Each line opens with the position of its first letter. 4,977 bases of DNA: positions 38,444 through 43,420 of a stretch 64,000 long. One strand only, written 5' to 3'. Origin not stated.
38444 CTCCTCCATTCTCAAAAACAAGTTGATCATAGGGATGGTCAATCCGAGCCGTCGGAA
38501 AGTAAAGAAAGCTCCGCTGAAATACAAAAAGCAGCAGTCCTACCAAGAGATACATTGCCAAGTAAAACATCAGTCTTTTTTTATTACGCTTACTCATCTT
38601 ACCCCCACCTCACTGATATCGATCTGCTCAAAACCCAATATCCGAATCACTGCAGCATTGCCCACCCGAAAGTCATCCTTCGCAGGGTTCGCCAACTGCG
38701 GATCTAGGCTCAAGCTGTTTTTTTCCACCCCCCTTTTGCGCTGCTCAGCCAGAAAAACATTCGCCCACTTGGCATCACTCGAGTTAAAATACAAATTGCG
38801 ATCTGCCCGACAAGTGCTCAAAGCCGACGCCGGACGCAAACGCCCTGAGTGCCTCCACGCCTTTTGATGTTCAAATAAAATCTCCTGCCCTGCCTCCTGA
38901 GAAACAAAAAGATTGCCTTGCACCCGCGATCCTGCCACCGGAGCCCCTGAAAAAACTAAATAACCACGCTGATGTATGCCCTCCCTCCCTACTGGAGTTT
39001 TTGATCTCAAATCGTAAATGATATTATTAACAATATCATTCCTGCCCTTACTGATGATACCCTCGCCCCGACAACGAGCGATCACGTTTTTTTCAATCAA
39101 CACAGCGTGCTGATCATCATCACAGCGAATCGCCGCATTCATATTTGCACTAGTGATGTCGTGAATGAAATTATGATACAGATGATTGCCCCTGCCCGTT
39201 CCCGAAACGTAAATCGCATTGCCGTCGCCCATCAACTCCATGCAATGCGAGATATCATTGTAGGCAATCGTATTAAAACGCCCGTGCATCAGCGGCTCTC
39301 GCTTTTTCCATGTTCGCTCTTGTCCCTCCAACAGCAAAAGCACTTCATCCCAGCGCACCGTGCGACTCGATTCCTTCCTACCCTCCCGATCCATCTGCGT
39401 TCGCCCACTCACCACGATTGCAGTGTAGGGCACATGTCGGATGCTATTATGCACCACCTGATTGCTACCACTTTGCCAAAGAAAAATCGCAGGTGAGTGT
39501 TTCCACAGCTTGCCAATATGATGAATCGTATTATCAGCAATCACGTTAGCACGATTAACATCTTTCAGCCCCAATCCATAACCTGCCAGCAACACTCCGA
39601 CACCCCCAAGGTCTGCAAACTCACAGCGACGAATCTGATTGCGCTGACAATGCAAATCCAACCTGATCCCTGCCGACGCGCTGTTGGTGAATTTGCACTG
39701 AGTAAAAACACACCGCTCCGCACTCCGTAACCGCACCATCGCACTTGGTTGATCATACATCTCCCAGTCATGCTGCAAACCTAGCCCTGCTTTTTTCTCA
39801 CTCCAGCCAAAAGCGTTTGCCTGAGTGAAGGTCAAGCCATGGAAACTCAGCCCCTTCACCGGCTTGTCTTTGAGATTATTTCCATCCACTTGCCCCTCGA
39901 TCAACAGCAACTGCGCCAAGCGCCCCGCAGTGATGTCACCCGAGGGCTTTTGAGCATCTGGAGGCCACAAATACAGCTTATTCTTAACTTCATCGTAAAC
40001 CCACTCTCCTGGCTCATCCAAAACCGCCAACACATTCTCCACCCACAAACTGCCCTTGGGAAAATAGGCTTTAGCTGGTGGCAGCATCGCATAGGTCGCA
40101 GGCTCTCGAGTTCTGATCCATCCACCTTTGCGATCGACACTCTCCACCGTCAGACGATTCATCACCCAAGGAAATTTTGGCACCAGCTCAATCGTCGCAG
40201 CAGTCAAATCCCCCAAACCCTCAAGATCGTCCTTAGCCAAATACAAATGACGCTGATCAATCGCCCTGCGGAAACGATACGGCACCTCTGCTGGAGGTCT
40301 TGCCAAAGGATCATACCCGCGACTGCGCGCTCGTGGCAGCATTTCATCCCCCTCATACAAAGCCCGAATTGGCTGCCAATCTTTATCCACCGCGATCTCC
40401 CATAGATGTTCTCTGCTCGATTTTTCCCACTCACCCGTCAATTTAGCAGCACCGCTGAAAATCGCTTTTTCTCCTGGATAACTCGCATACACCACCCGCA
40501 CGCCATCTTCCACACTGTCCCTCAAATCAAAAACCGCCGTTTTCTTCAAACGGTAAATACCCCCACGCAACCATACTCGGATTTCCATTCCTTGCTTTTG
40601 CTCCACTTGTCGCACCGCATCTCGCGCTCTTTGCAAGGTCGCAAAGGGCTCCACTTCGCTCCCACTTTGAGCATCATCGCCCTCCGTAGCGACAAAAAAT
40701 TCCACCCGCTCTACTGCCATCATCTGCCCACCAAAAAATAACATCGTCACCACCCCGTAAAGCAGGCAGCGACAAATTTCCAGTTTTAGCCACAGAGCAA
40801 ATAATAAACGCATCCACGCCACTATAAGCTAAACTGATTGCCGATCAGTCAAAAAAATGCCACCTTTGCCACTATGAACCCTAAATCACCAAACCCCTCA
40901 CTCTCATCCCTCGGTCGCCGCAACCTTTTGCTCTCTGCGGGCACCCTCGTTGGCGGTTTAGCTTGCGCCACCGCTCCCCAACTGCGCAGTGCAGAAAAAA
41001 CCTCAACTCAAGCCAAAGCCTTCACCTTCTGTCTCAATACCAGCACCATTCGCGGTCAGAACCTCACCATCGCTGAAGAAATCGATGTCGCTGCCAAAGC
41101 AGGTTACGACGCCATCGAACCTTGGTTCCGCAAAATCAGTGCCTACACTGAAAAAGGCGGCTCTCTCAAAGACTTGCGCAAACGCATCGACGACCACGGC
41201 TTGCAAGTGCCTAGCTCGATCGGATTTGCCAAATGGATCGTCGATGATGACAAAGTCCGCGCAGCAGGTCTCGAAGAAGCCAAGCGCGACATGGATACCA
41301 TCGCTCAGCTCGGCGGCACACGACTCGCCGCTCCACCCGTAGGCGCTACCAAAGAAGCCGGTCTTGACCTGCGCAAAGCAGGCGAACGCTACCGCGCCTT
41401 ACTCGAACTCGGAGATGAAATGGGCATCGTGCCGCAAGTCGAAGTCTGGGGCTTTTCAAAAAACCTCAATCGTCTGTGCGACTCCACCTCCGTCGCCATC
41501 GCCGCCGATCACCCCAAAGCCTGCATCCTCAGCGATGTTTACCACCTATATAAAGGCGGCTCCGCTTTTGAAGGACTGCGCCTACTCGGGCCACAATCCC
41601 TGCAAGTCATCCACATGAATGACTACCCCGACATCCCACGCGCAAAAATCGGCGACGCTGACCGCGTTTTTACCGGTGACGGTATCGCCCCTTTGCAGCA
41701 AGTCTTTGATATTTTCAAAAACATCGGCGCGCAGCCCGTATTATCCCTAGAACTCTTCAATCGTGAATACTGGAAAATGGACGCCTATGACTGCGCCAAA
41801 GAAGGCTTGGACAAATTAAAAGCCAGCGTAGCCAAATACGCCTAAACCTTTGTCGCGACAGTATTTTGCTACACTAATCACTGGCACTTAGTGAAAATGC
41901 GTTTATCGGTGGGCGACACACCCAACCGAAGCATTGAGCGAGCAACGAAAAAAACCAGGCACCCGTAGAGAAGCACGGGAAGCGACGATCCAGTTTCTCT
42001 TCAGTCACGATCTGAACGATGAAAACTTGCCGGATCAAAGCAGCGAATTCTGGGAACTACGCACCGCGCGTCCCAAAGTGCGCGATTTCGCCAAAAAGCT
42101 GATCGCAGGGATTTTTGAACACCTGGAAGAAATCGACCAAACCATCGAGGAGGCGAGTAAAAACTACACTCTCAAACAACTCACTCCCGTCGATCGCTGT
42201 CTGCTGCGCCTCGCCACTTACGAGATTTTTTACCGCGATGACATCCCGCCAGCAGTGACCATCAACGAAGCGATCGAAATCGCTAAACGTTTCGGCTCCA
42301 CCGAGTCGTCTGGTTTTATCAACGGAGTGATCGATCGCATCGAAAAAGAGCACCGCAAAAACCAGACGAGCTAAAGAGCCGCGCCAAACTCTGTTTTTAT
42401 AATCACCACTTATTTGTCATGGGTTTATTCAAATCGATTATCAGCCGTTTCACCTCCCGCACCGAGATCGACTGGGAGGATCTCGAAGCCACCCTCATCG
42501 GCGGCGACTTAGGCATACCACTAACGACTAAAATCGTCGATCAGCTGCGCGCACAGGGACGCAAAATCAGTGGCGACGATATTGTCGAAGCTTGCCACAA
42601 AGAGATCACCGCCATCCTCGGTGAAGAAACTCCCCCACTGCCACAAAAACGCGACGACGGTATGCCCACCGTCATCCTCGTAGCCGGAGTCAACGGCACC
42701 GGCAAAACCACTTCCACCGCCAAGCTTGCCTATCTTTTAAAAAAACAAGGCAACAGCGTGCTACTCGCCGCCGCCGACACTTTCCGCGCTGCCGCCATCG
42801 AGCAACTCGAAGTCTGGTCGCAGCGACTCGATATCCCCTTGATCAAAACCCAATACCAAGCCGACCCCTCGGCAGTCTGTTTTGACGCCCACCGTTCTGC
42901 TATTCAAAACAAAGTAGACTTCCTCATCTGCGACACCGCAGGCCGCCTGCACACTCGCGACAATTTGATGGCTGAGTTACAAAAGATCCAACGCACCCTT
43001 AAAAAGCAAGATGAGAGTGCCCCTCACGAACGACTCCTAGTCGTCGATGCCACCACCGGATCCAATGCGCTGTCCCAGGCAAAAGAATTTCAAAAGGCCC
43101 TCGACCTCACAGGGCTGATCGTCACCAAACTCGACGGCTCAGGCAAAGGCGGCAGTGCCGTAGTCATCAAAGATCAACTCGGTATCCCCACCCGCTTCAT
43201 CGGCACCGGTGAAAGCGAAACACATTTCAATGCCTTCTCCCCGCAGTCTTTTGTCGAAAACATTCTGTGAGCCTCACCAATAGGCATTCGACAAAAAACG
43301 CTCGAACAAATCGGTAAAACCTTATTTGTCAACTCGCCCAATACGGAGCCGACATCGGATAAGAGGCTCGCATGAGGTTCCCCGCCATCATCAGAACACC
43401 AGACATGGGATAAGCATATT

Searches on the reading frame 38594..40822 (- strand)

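Call 5: search_protein_families(library=pfam, proteins=[window:38594-40822:-], max_evalue=0.001)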
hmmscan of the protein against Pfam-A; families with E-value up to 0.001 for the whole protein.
window:38594-40822:- (742 aa): 3 families
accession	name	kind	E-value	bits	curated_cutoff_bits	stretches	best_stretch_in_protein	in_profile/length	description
PF13229.12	Beta_helix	-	4.5e-17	62.6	25.9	2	363-465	49-138/158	Right handed beta helix region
PF05048.19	NosD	-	1.2e-09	38.3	23.6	1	363-470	63-154/212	Periplasmic copper-binding protein (NosD)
PF21231.2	GH141_M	-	0.00018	21.8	27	1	256-287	124-155/156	GH141 insertion domain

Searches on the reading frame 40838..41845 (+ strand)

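Call 5: search_protein_families(library=pfam, proteins=[window:40838-41845:+], max_evalue=0.001)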
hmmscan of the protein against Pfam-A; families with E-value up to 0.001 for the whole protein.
window:40838-41845:+ (335 aa): 1 family
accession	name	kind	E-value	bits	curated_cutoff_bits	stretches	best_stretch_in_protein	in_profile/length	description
PF01261.30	AP_endonuc_2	-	1.1e-25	91.3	31.1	1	82-328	1-247/249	Xylose isomerase-like TIM barrel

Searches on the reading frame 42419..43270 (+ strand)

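Call 5: search_protein_families(library=pfam, proteins=[window:42419-43270:+], max_evalue=0.001)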
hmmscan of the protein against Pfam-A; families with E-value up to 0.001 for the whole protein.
window:42419-43270:+ (283 aa): 11 families
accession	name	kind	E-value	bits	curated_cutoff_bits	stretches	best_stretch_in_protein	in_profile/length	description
PF00448.28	SRP54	-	2.9e-72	242.9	22.7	1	83-283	1-195/196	SRP54-type protein, GTPase domain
PF01656.29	CbiA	-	1.4e-07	31.9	25.4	1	87-243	3-90/125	CobQ/CobB/MinD/ParA nucleotide binding domain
PF02881.24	SRP54_N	-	6.4e-07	29.9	22.4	1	5-62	6-74/75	SRP54-type protein, helical bundle domain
PF06414.18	Zeta_toxin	-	7.2e-07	29.3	22.3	1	79-189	12-119/199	Zeta toxin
PF13604.12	AAA_30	-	2.4e-06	27.9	27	1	85-181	20-104/191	AAA domain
PF13191.12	AAA_16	-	2.5e-05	25.3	32.6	1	78-212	19-141/167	AAA ATPase domain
PF09848.15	SLFN-g3_helicase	-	8e-05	22.5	24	1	84-191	2-108/354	Schlafen group 3, DNA/RNA helicase domain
PF25199.1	nSTAND_NTPase5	-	8.5e-05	22.8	34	1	76-130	34-90/145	Novel STAND NTPase 5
PF05970.20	PIF1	-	0.00011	22.4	25.9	1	83-202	22-137/223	PIF1-like helicase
PF13401.12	AAA_22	-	0.00014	22.6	27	1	84-193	6-110/130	AAA domain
PF13245.12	AAA_19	-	0.00037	21.1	25.1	0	84-213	12-100/134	AAA domain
